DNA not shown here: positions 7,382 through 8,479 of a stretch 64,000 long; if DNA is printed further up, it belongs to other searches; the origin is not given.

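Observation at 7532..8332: Eukaryote-type phosphoethanolamine N-methyltransferase-like gene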

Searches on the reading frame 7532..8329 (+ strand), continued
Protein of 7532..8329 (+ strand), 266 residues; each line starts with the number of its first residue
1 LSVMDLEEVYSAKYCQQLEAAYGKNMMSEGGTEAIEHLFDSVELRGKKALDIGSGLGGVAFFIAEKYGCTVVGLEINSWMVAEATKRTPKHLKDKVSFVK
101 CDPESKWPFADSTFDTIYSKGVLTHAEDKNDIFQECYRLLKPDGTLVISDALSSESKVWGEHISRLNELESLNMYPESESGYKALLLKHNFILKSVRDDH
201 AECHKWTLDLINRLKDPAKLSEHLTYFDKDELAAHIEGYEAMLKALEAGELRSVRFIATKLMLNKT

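Call 23: search_solved_structures(query=A1, max_evalue=0.00001, show_alignments=5)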
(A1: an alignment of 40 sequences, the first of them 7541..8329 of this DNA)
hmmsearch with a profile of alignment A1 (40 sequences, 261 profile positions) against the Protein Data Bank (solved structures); distinct sequences matched with E-value up to 0.00001: 100 (the best 60 are shown).
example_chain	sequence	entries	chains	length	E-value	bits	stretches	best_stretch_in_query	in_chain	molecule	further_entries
5wp5_A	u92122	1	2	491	1.9e-46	161.8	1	9-260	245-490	Phosphomethylethanolamine N-methyltransferase 2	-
5wp4_A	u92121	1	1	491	8.7e-46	159.7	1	9-261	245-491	Phosphoethanolamine N-methyltransferase 1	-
3uj6_A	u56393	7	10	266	1.4e-41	145.9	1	7-260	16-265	Phosphoethanolamine N-methyltransferase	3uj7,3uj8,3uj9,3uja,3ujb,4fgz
4r6w_A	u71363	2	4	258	1.8e-41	145.5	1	7-260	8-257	Phosphoethanolamine N-methyltransferase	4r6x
3ujd_A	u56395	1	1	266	5.2e-41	144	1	8-260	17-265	Phosphoethanolamine N-methyltransferase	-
4iv8_A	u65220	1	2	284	3.9e-40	141.1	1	7-260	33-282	Phosphoethanolamine N-methyltransferase,putative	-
3ujc_A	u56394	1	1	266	6e-40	140.5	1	7-260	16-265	Phosphoethanolamine N-methyltransferase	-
4mwz_A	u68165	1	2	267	9.5e-40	139.9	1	7-260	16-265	Phosphoethanolamine N-methyltransferase, putative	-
4iv0_A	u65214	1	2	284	1.2e-39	139.5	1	7-260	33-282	Phosphoethanolamine N-methyltransferase, putative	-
4krh_A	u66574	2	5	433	7.4e-29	104.2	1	9-258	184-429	Phosphoethanolamine N-methyltransferase 2 | Phospholethanolamine N-methyltransferase 2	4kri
4ine_A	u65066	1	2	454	2.9e-28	102.2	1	8-260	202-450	Protein PMT-2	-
3bus_A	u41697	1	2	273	5.5e-21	78.4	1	35-239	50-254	Methyltransferase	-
8zc8_A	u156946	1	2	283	8.2e-19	71.2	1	29-232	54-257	MitM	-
21zq_A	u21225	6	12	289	8.7e-19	71.1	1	29-232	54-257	MitM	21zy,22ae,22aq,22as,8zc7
6uv6_A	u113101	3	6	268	2.1e-18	69.9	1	28-242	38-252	D-glucose O-methyltransferase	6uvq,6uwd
2o57_A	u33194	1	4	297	5.8e-18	68.4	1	42-153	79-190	putative sarcosine dimethylglycine methyltransferase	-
8ys9_A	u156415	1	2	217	5.9e-10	42.2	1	48-147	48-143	Phosphatidylethanolamine N-methyltransferase/phosphatidyl-N-methylethanolamine N-methyltra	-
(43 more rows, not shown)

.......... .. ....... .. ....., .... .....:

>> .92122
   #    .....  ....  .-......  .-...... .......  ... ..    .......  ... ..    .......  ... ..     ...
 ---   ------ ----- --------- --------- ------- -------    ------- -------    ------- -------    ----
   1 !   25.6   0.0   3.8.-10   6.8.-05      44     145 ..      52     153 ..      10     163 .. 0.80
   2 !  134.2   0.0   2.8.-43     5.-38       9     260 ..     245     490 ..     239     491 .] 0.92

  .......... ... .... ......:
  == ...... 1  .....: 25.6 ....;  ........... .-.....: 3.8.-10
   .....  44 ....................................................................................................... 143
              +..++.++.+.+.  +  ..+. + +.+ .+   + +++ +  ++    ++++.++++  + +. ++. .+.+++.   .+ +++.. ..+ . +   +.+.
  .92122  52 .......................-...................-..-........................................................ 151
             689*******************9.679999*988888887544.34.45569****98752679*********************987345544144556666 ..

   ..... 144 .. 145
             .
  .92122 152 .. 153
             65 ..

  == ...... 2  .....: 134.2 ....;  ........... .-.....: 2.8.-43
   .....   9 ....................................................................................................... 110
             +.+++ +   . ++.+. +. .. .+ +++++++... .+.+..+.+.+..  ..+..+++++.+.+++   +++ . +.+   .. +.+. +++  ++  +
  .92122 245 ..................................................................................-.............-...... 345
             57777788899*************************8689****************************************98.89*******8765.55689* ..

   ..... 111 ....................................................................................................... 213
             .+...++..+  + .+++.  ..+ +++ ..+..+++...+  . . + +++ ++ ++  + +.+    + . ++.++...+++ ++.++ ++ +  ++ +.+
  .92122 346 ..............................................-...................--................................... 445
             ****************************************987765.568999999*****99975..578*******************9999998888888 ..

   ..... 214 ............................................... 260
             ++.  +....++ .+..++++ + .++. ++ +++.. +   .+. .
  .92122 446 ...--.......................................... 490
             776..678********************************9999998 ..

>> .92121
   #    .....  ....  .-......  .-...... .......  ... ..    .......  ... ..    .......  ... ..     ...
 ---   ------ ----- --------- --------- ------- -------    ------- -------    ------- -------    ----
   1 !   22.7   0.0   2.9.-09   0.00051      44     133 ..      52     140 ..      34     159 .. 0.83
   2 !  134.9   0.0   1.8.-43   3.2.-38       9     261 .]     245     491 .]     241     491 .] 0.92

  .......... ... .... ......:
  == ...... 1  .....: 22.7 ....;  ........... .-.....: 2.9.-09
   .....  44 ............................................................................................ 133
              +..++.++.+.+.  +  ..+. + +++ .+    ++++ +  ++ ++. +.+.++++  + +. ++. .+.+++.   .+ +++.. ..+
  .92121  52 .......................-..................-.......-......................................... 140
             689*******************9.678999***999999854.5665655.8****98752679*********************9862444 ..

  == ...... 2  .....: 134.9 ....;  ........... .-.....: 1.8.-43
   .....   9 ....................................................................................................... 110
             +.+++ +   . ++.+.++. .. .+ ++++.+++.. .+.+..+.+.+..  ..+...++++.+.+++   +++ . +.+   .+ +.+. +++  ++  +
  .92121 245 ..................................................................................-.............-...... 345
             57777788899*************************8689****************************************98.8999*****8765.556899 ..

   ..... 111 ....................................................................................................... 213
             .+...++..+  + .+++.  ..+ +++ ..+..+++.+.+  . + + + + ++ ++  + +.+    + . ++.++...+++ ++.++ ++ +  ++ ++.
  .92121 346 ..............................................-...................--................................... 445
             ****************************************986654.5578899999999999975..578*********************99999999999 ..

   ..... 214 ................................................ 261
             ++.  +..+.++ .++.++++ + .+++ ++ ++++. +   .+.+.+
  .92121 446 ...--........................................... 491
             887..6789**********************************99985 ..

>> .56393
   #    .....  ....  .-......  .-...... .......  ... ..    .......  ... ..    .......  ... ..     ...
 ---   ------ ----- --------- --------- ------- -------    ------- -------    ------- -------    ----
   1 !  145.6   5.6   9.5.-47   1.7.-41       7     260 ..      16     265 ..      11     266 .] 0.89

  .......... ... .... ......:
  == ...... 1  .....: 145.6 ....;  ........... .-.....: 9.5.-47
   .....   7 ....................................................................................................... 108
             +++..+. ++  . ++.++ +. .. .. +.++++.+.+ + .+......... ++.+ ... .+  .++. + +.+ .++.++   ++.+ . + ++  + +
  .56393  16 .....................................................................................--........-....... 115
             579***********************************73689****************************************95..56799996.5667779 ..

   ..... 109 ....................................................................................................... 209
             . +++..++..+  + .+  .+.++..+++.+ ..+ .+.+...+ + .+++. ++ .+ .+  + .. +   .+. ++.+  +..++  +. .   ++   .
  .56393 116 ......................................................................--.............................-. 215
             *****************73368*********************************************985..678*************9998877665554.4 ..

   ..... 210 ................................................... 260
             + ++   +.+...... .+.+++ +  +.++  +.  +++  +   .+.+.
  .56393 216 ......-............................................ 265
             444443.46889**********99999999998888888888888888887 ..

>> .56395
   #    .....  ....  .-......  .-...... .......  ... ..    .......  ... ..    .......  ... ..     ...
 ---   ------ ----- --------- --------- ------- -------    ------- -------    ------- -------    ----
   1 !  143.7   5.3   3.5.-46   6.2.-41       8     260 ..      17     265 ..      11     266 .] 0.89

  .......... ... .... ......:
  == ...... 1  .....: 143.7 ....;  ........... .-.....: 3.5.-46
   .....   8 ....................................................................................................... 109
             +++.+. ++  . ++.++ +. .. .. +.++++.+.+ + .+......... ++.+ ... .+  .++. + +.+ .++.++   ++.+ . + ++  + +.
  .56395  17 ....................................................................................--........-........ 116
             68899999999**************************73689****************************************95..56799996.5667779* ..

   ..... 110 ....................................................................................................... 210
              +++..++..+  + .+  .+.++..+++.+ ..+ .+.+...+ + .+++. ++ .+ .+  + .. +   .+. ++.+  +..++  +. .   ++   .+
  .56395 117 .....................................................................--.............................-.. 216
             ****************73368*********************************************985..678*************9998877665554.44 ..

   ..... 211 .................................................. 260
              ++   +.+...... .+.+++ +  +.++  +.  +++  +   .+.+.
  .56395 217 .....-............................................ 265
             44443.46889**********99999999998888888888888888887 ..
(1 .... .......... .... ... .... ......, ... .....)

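Call 27: find_related_loci(query=A1, collection=genome_contigs, flank=8000)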
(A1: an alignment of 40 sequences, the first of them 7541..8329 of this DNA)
Query A1 (263 aa) in genome_contigs; peptide patterns used: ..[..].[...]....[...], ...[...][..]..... (x = any residue, [..] = any of these).
535 stretches matched a pattern; 437 encode a relative of the query (tblastn E <= 1e-3); the best 80 are kept; 80 distinct loci.
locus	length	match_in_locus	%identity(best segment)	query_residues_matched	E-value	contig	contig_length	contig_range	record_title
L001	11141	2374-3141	74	1-257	6e-129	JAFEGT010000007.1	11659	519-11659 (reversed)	MAG: Verrucomicrobia bacterium isolate SZAS-7 VERR-AMP-4__7__length-11659, whole genome shotgun sequence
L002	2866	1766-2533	71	1-257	3e-125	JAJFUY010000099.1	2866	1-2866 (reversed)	MAG: Chlamydiales bacterium isolate bin.577 k141_3322199, whole genome shotgun sequence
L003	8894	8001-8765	58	3-257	3e-98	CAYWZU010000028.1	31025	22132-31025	MAG TPA_asm: uncultured bacterium isolate SRP262948_co1_5 genome assembly, contig: NODE_1319_length_31025_cov_6.967840,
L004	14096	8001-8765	56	3-257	2e-94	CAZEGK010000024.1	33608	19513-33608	MAG TPA_asm: uncultured bacterium isolate SRP262948_co1_167 genome assembly, contig: NODE_1164_length_33608_cov_14.92260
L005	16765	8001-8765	56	3-257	1e-91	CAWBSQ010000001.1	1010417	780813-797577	MAG: uncultured Simkaniaceae bacterium isolate MFD04540.bin.1.17 genome assembly, contig: contig_15636, whole genome sho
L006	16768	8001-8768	54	3-258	8e-91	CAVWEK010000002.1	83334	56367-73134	MAG: uncultured Acidobacteriota bacterium isolate MFD01633.bin.2.10 genome assembly, contig: contig_102424, whole genome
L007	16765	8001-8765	55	3-257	8e-91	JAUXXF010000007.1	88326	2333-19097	MAG: Chlamydiales bacterium isolate C15_metabat.bin.97 C15_k141_12239, whole genome shotgun sequence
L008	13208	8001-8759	55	3-255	2e-90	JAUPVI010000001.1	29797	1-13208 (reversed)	MAG: Candidatus Dependentiae bacterium isolate erpe_2018_sw_30hr_WHONDRS-SW48-000095_A_bin.46 scaffold_272, whole genome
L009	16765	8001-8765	53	3-257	2e-89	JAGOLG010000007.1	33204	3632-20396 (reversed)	MAG: Rhabdochlamydiaceae bacterium isolate Gw_Bodden_bin_68 Gw_Bodden_1477_length_33204_cov_4.298757, whole genome shotg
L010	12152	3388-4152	54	3-257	2e-89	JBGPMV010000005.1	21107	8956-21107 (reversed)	MAG: Rhabdochlamydiaceae bacterium isolate OBJ_0618_7090110_23 k141_5536481_length_21107_cov_52.0068, whole genome shotg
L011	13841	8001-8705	57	23-257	2e-87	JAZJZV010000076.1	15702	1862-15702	MAG: Chlamydiota bacterium isolate ADI_H2L1_1_122_18_3-bin038_1 ADIH2L11_B038_1_000000000076, whole genome shotgun seque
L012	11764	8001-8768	52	3-258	5e-87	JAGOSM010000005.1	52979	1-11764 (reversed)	MAG: Simkaniaceae bacterium isolate Gw_Eff_bin_326 Gw_Eff_957_length_52979_cov_8.549572, whole genome shotgun sequence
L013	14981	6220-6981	52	3-257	2e-84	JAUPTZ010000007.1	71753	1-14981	MAG: Candidatus Dependentiae bacterium isolate erpe_2018_sw_6hr_WHONDRS-SW48-000087_B_bin.4 scaffold_1062473, whole geno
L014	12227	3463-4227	51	3-257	5e-83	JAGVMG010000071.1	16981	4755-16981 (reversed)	MAG: Parachlamydiales bacterium isolate SW_7 c_000000010233, whole genome shotgun sequence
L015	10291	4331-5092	52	3-257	1e-80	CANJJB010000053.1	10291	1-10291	MAG: Parachlamydiales bacterium isolate RH-23may17-1290 genome assembly, contig: RH-23may17-C52239, whole genome shotgun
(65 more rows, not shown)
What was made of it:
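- The family is concentrated in intracellular bacteria rather than halophiles (call 27).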

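Call 35: list_cluster_members(proteins=[P0001, P0122, P0134, P0142, P0180, P0209, P0218, P0213, P0198, P0224])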
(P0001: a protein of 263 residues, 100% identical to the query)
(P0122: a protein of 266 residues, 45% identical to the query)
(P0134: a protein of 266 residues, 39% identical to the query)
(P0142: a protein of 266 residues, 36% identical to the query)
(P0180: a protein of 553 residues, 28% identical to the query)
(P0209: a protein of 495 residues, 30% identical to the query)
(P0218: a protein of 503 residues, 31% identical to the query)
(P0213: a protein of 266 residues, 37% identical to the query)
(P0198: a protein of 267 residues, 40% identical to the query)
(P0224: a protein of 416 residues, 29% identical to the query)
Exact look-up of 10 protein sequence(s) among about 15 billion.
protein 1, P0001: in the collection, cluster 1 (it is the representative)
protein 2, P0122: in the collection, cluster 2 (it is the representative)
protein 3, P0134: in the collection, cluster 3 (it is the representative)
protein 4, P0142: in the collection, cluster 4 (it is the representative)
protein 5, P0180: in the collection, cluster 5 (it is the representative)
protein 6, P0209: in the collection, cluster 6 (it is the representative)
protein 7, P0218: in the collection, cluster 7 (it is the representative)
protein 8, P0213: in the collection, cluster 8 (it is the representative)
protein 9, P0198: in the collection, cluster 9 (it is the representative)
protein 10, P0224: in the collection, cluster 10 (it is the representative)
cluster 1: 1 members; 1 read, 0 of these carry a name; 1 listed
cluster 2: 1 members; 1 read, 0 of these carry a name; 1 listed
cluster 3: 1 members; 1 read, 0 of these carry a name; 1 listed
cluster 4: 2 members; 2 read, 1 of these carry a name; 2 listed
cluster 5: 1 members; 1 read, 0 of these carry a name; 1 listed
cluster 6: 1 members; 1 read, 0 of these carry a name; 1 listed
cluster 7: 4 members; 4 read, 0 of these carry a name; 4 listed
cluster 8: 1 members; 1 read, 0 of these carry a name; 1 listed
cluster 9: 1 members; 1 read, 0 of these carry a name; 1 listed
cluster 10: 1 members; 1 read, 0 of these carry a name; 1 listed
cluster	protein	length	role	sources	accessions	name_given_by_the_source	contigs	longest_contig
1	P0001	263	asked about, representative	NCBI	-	-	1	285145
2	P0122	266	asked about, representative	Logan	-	-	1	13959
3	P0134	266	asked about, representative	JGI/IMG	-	-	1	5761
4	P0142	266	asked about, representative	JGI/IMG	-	phosphoethanolamine N-methyltransferase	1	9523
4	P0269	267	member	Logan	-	-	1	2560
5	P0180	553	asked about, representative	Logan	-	-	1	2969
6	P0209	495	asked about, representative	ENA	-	-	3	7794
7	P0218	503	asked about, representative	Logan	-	-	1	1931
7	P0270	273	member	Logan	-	-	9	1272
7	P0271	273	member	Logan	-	-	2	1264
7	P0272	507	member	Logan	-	-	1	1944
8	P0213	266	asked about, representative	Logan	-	-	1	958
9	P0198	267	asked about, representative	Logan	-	-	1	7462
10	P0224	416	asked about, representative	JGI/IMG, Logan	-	-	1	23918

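Call 36: find_encoding_contigs(protein=P0001, flank=2000, max_places=3)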
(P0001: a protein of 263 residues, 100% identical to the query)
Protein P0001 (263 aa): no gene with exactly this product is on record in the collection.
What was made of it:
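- Tried and rejected: Source organism. find_encoding_contigs found no record for P0001 (call 36), and list_cluster_members gave no useful names (call 35).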
